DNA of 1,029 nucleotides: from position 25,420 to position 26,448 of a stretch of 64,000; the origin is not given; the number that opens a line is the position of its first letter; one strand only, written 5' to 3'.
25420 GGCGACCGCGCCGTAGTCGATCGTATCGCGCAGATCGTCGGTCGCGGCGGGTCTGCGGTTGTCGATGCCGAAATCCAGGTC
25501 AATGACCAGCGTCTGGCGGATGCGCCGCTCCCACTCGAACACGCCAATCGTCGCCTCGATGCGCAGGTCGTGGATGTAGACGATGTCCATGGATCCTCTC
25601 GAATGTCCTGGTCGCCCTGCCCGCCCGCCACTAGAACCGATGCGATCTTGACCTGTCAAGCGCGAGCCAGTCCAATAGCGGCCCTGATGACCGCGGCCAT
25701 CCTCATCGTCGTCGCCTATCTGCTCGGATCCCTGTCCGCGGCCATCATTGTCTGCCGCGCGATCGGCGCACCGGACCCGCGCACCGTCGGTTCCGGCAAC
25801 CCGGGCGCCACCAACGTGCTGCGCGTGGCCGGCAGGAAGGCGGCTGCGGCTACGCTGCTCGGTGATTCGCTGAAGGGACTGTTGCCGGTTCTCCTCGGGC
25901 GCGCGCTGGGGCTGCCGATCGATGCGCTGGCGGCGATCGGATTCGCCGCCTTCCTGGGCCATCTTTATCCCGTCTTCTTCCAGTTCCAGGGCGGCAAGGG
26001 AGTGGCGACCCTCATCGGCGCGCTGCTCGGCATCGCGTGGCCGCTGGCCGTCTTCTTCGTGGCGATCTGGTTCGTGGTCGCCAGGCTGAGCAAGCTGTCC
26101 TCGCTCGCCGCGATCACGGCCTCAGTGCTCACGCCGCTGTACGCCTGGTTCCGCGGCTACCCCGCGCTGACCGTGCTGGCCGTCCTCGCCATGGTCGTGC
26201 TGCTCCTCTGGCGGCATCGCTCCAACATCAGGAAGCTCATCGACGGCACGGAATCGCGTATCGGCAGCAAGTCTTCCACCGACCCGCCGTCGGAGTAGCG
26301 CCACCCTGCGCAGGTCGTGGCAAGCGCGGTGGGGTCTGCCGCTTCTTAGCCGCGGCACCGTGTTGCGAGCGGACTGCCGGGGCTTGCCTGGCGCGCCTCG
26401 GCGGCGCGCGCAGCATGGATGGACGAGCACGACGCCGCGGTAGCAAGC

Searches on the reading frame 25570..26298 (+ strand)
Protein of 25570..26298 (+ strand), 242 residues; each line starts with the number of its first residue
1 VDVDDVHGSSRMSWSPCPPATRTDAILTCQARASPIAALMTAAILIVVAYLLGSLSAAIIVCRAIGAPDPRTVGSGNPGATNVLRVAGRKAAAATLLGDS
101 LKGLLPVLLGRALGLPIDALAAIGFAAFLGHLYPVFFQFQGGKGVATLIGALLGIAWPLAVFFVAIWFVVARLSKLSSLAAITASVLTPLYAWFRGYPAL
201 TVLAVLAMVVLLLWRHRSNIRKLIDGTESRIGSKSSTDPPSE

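Call 84: search_protein_families(library=pfam, proteins=[window:25570-26298:+], max_evalue=0.0001)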
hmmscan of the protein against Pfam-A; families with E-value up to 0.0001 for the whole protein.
window:25570-26298:+ (242 aa): 1 family
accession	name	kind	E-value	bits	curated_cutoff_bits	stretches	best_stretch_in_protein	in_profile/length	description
PF02660.20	G3P_acyltransf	-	4.8e-53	180.1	24.1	1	48-223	1-164/164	Glycerol-3-phosphate acyltransferase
